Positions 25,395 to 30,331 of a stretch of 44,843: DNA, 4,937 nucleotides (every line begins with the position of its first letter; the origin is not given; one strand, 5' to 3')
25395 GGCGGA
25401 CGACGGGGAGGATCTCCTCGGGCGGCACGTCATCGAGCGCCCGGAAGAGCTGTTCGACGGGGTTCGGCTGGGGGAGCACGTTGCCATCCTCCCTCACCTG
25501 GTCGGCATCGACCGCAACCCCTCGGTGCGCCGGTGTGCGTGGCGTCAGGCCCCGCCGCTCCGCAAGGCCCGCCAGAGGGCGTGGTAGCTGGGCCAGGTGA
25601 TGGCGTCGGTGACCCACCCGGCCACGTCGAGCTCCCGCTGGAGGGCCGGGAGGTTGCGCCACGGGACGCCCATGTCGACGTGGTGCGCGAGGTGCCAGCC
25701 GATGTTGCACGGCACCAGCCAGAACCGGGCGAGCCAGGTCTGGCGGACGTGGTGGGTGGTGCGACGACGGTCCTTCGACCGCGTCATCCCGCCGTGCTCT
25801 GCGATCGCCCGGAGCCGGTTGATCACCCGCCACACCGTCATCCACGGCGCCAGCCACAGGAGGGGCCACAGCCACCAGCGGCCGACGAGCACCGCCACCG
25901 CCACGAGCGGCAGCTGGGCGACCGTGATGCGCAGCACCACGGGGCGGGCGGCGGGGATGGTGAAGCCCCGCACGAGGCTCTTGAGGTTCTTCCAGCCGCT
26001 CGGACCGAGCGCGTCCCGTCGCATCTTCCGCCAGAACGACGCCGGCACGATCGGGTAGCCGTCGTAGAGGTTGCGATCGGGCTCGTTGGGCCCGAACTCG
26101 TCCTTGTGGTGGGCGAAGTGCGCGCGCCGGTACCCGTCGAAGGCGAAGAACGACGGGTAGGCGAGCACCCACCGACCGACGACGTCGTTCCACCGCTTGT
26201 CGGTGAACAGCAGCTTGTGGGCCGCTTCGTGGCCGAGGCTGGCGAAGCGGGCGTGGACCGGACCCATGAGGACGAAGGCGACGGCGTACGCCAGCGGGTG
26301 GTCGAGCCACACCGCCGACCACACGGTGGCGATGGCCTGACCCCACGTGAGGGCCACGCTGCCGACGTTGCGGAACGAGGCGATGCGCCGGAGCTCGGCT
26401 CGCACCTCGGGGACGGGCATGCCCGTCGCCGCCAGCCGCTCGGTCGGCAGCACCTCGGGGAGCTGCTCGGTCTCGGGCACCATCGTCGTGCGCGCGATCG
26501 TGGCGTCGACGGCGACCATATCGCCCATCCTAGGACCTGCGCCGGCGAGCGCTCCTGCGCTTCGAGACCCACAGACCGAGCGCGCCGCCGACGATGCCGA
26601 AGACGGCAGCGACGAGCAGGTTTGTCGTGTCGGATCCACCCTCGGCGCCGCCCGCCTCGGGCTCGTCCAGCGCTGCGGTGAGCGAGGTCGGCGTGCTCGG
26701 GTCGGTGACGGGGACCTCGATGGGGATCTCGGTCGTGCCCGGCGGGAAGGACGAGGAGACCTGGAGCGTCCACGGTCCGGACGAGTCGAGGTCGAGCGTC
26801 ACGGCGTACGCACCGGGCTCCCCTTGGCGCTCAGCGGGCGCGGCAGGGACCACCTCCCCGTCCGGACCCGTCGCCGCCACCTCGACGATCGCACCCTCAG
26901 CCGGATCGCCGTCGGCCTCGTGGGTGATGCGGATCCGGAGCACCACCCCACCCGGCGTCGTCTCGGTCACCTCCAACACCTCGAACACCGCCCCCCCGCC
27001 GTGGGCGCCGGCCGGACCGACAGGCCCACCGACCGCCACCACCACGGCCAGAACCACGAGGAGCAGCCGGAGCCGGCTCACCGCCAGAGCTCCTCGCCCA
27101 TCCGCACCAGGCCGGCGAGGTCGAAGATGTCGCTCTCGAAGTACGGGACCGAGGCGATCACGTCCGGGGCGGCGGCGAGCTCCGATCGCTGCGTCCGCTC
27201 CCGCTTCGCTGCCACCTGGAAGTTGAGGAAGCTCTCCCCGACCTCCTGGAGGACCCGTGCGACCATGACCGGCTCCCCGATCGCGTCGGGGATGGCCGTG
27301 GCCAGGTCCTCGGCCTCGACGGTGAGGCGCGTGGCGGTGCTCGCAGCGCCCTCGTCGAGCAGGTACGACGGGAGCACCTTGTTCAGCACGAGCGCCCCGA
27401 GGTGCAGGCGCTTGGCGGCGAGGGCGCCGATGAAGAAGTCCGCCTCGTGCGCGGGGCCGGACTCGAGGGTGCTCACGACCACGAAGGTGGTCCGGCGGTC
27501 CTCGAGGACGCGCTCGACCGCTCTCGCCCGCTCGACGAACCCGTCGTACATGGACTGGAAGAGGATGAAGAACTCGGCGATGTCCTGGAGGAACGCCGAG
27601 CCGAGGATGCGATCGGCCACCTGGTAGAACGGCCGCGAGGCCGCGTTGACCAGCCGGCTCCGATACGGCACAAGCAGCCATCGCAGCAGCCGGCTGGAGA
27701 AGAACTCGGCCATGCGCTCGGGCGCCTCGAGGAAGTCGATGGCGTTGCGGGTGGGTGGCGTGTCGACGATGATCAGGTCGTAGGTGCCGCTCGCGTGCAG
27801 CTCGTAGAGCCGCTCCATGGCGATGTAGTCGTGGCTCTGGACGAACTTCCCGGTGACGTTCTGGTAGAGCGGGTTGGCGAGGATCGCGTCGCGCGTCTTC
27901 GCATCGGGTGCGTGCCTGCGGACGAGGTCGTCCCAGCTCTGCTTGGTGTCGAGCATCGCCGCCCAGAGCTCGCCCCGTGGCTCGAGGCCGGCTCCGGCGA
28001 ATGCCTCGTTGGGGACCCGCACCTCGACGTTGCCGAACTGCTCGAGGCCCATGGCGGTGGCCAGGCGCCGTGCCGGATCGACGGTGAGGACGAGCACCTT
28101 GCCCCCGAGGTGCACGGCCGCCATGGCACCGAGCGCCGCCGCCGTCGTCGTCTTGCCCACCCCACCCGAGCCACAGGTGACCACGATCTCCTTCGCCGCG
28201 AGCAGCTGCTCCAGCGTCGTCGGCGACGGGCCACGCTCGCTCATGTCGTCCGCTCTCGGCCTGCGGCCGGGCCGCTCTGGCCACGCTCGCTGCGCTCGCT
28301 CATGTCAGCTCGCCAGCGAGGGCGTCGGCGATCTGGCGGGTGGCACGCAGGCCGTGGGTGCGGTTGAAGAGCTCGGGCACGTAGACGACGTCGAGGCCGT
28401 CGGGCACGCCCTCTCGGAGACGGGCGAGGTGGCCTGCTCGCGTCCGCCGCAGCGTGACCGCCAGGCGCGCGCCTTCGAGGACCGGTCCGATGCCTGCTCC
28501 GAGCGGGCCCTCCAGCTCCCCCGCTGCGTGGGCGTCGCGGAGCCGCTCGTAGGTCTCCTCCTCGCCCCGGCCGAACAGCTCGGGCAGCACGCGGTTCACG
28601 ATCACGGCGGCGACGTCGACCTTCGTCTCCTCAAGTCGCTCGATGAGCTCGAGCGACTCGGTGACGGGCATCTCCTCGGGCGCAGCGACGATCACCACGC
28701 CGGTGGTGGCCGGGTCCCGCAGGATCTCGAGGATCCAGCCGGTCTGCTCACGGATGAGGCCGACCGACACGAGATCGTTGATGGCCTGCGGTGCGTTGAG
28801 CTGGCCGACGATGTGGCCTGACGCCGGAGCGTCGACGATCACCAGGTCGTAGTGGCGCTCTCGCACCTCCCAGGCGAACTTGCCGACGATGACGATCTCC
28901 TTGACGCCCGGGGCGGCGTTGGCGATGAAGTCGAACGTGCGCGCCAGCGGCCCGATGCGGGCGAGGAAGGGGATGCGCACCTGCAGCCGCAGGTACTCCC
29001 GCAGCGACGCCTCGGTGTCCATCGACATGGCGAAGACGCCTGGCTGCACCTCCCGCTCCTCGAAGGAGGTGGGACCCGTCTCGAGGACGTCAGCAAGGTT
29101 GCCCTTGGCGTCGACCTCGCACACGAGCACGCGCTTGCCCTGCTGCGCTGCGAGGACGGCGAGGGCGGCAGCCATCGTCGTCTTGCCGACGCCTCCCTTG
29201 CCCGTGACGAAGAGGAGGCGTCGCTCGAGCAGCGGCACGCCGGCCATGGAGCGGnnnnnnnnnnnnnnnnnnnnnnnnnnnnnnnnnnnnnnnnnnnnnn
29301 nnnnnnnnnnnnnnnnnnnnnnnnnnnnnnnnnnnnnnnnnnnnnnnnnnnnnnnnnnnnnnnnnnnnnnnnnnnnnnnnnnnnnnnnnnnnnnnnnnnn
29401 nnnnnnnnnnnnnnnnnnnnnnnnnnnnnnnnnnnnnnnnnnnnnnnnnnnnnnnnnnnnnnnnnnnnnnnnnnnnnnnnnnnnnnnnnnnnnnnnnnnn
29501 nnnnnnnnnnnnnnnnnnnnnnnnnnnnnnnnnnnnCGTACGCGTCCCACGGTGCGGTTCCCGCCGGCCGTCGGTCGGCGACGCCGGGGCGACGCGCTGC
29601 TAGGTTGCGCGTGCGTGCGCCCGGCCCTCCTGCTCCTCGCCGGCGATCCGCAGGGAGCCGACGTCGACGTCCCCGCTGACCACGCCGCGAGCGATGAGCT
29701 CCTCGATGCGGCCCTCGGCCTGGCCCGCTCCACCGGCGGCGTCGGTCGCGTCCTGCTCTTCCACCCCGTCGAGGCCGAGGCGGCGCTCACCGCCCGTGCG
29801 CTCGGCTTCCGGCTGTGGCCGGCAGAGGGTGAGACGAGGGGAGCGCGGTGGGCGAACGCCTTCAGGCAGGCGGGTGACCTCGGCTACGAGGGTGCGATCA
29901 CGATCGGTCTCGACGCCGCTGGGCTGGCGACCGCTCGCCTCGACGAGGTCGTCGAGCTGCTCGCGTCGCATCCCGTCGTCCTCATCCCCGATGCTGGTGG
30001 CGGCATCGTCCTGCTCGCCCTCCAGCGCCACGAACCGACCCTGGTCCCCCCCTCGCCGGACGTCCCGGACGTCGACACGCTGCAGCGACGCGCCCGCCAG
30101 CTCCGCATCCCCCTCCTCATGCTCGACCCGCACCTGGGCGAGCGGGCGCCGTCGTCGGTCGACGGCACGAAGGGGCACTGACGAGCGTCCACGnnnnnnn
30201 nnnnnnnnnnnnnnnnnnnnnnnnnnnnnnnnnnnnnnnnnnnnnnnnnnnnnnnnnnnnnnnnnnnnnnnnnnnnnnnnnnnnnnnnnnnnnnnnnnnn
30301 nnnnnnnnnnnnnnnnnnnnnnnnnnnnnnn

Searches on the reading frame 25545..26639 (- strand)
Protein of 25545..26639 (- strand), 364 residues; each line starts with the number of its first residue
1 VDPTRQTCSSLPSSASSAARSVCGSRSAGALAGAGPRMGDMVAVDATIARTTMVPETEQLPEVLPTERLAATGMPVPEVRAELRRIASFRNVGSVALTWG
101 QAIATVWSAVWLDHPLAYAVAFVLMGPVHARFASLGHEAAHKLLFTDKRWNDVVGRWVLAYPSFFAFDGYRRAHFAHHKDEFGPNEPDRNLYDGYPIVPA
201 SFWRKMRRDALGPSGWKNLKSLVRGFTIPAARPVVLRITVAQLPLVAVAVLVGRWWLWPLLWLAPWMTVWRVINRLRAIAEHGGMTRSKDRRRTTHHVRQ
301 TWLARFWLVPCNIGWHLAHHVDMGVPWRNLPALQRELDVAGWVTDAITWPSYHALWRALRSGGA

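Call 62: search_protein_families(library=pfam, proteins=[window:25545-26639:-])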
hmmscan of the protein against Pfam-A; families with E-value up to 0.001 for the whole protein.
window:25545-26639:- (364 aa): 1 family
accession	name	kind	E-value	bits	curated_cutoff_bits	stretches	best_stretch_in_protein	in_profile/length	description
PF00487.30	FA_desaturase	-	1.6e-29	103.9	29.7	1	115-337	3-238/253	Fatty acid desaturase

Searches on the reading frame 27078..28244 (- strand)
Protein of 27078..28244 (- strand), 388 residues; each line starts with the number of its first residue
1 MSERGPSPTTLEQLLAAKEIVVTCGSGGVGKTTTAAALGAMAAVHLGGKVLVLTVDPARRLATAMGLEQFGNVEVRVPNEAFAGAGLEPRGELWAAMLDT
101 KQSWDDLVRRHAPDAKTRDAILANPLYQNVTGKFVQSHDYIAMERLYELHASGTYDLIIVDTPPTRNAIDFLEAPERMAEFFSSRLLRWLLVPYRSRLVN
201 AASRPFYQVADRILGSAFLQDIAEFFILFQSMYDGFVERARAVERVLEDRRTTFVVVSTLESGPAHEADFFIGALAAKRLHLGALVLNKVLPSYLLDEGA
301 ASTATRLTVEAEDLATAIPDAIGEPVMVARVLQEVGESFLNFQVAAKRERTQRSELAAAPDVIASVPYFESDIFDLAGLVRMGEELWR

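Call 46: find_homologous_proteins(query=window:27078-28244:-, max_evalue=1e-60)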
Query window:27078-28244:- (388 aa): 7844 proteins with E <= 1e-60 among 8000 candidates; the best 120 are listed.
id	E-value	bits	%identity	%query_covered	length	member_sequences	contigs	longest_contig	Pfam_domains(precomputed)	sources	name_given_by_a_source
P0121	9.5e-250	846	100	100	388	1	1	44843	PF01656.30,PF13614.13,PF02374.22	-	-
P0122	7.0e-221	751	88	100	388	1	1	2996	PF01656.30,PF13614.13,PF02374.22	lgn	-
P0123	7.5e-217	738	88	98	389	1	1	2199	PF01656.30,PF13614.13,PF02374.22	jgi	jgi:anion-transporting ArsA/GET3 family ATPase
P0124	2.6e-213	726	86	98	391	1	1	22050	PF01656.30,PF13614.13,PF02374.22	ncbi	ncbi:MAG: ArsA-related P-loop ATPase [Acidimicrobiales bacterium]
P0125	1.4e-211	720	85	100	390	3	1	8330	PF01656.30,PF13614.13,PF02374.22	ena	-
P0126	2.6e-211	719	85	100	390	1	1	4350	PF01656.30,PF13614.13,PF02374.22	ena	-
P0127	2.8e-211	719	84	100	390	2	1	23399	PF01656.30,PF13614.13,PF02374.22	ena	-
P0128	4.4e-211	719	85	100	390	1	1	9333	PF01656.30,PF13614.13,PF02374.22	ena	-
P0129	1.2e-210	717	86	98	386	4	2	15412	PF01656.30,PF13614.13,PF02374.22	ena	-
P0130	1.3e-210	717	84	99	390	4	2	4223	PF01656.30,PF13614.13,PF02374.22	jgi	jgi:anion-transporting ArsA/GET3 family ATPase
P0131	1.4e-210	717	86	99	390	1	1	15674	PF01656.30,PF13614.13,PF02374.22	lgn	-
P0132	9.4e-210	714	85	98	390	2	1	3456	PF01656.30,PF13614.13,PF02374.22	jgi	jgi:anion-transporting ArsA/GET3 family ATPase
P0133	2.1e-208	710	83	99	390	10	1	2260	PF01656.30,PF13614.13,PF02374.22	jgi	jgi:anion-transporting ArsA/GET3 family ATPase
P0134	3.0e-208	709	83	100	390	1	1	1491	PF01656.30,PF13614.13,PF02374.22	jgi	jgi:anion-transporting ArsA/GET3 family ATPase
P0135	5.1e-207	705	83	100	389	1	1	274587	PF01656.30,PF13614.13,PF02374.22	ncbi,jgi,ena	-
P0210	3.8e-189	647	75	99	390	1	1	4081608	PF01656.30,PF13614.13,PF02374.22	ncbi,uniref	ncbi:ArsA family ATPase [Actinospongicola halichondriae]|uniref:ArsA family ATPase n=1 Tax=Actinospo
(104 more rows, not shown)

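Call 48: find_encoding_contigs(protein=P0122, flank=1500, max_places=2)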
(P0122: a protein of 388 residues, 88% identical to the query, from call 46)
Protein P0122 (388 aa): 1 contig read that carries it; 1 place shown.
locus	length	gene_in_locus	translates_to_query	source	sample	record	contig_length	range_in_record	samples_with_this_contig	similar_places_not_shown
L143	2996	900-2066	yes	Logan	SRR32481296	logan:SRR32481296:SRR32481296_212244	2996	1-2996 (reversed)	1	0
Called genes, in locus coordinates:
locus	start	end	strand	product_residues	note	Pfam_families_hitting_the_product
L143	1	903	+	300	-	?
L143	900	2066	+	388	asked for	PF01656:CbiA, PF02374:ArsA_ATPase, PF13614:AAA_31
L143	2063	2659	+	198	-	PF13115:YtkA (weak)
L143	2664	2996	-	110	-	?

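Call 49: find_encoding_contigs(protein=P0124, flank=10000, max_places=2)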
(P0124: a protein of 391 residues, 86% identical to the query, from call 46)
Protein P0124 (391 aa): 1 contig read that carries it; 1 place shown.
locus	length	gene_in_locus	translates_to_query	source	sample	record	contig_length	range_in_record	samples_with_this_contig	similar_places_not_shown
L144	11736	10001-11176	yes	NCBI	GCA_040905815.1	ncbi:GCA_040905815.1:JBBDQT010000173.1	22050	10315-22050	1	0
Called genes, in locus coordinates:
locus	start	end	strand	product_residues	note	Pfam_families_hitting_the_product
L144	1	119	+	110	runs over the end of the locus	-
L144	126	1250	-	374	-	PF00155:Aminotran_1_2 (weak), PF00266:Aminotran_5, PF01053:Cys_Met_Meta_PP (weak)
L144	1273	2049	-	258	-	PF12840:HTH_20, PF16365:EutK_C (weak)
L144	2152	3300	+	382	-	PF01883:FeS_assembly_P, PF00142:Fer4_NifH (weak), PF01656:CbiA, PF09140:MipZ (weak), PF10609:ParA, PF13614:AAA_31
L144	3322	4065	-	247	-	PF02596:DUF169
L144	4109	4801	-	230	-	PF01106:NifU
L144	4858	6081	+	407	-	PF18130:ATPgrasp_N, PF01071:GARS_A, PF13535:ATP-grasp_4, PF18603:LAL_C2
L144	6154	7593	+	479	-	PF02310:B12-binding (weak), PF04055:Radical_SAM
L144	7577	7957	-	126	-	PF00072:Response_reg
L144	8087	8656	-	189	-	PF09837:DUF2064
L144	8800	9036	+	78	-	PF11305:DUF3107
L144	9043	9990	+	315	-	PF02374:ArsA_ATPase, PF10609:ParA (weak), PF13614:AAA_31, PF01656:CbiA, PF02374:ArsA_ATPase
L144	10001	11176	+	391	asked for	PF01656:CbiA, PF02374:ArsA_ATPase, PF13614:AAA_31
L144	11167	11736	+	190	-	PF13115:YtkA (weak)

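Call 50: find_encoding_contigs(protein=P0125, flank=4000, max_places=2)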
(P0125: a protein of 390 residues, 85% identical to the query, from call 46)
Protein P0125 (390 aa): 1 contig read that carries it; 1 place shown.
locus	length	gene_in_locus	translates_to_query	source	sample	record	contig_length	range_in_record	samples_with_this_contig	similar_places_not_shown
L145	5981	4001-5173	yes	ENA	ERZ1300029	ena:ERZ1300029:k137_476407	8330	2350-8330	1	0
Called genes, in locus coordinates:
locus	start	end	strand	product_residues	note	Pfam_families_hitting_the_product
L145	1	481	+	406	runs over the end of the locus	PF07690:MFS_1, PF06779:MFS_4, PF00083:Sugar_tr (weak), PF07690:MFS_1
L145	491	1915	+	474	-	PF02310:B12-binding (weak), PF04055:Radical_SAM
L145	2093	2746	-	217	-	PF09837:DUF2064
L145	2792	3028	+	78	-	PF11305:DUF3107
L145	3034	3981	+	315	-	PF02374:ArsA_ATPase, PF10609:ParA (weak), PF13614:AAA_31, PF01656:CbiA, PF02374:ArsA_ATPase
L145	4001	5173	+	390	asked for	PF01656:CbiA, PF02374:ArsA_ATPase, PF13614:AAA_31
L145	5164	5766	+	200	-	-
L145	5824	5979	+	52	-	?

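Call 51: find_encoding_contigs(protein=P0210, flank=10000, max_places=1)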
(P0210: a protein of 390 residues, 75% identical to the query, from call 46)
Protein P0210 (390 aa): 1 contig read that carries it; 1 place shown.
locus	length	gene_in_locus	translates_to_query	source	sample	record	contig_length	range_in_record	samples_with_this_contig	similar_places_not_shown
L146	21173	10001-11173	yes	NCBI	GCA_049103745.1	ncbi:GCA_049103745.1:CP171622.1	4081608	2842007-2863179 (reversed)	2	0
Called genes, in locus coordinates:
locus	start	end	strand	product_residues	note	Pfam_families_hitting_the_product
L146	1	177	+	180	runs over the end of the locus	PF00578:AhpC-TSA, PF08534:Redoxin, PF00085:Thioredoxin (faint), PF13098:Thioredoxin_2 (weak), PF13905:Thioredoxin_8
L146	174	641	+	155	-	PF03918:CcmH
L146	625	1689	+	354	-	PF13428:TPR_14 (faint), PF13432:TPR_16 (faint), PF00515:TPR_1 (faint), PF07719:TPR_2 (faint), PF13431:TPR_17 (faint), PF13371:TPR_9 (weak), PF14559:TPR_19 (weak)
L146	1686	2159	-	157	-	PF00300:His_Phos_1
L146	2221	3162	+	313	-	-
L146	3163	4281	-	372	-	PF00266:Aminotran_5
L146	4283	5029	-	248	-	PF12840:HTH_20, PF18546:MetOD1 (weak)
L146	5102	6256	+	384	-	PF01883:FeS_assembly_P, PF00142:Fer4_NifH (faint), PF01656:CbiA, PF02374:ArsA_ATPase (weak), PF09140:MipZ (weak), PF10609:ParA, PF13614:AAA_31 (weak)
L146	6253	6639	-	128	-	PF00072:Response_reg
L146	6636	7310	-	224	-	PF00512:HisKA, PF02518:HATPase_c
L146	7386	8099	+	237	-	PF00174:Oxidored_molyb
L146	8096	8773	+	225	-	PF01292:Ni_hydr_CYTB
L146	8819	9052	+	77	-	PF11305:DUF3107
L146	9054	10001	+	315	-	PF01656:CbiA, PF02374:ArsA_ATPase, PF10609:ParA (weak), PF13614:AAA_31, PF02374:ArsA_ATPase (weak)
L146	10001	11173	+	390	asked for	PF01656:CbiA, PF02374:ArsA_ATPase, PF13614:AAA_31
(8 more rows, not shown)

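Call 62: search_protein_families(library=pfam, proteins=[window:27078-28244:-])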
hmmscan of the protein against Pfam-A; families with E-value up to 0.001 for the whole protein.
window:27078-28244:- (388 aa): 5 families
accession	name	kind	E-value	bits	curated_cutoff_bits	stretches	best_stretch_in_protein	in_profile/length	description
PF02374.21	ArsA_ATPase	-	1.7e-23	83.7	24.3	1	19-294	2-249/305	Anion-transporting ATPase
PF13614.12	AAA_31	-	2.8e-11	44.1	27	1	18-169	2-132/177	AAA domain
PF01656.29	CbiA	-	3.8e-08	33.8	25.4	1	20-167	1-54/125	CobQ/CobB/MinD/ParA nucleotide binding domain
PF00448.28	SRP54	-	0.00021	21.4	22.7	0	20-71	3-52/196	SRP54-type protein, GTPase domain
PF10609.15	ParA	-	0.00061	19.7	27.1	0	18-56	4-41/246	NUBPL iron-transfer P-loop NTPase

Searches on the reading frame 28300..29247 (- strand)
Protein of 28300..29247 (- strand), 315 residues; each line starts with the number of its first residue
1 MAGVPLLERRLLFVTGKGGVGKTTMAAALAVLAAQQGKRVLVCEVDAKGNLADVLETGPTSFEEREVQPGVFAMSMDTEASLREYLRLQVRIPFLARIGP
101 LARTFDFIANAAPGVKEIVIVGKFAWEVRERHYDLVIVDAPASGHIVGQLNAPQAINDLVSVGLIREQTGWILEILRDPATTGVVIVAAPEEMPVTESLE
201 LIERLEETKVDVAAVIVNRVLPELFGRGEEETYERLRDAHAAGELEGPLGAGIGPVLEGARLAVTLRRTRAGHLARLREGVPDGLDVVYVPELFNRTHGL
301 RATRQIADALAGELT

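Call 62: search_protein_families(library=pfam, proteins=[window:28300-29247:-])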
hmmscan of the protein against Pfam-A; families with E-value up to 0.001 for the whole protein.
window:28300-29247:- (315 aa): 11 families
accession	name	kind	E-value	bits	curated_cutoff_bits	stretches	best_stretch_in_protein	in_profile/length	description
PF02374.21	ArsA_ATPase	-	7.3e-37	127.7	24.3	2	10-160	2-152/305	Anion-transporting ATPase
PF01656.29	CbiA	-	1.2e-14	54.7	25.4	1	12-236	2-99/125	CobQ/CobB/MinD/ParA nucleotide binding domain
PF13614.12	AAA_31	-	1.3e-11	45.2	27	1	13-144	6-129/177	AAA domain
PF10609.15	ParA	-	8.3e-10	38.9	27.1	1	10-50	5-45/246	NUBPL iron-transfer P-loop NTPase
PF20720.3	nSTAND3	-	6.7e-05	23.1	27.2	1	7-43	15-51/155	Novel STAND NTPase 3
PF13401.12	AAA_22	-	0.00025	21.8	27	1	9-68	5-64/130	AAA domain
PF00448.28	SRP54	-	0.00029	21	22.7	0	12-46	4-38/196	SRP54-type protein, GTPase domain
PF00142.24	Fer4_NifH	-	0.0003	20.8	25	1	13-52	4-43/271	4Fe-4S iron sulfur cluster binding proteins, NifH/frxC family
PF13481.12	AAA_25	-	0.00048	20.3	27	0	9-42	33-65/195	AAA domain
PF13604.12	AAA_30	-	0.00079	19.7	27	0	9-46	18-55/191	AAA domain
PF25199.1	nSTAND_NTPase5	-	0.00098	19.4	34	0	9-55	41-88/145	Novel STAND NTPase 5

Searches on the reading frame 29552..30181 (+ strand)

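Call 62: search_protein_families(library=pfam, proteins=[window:29552-30181:+])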
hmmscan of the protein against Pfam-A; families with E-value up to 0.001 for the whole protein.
window:29552-30181:+ (209 aa): 1 family
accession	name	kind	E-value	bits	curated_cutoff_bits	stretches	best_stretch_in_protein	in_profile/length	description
PF09837.15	DUF2064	-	5.1e-12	46.1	25.8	1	61-162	8-110/120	Uncharacterized protein conserved in bacteria (DUF2064)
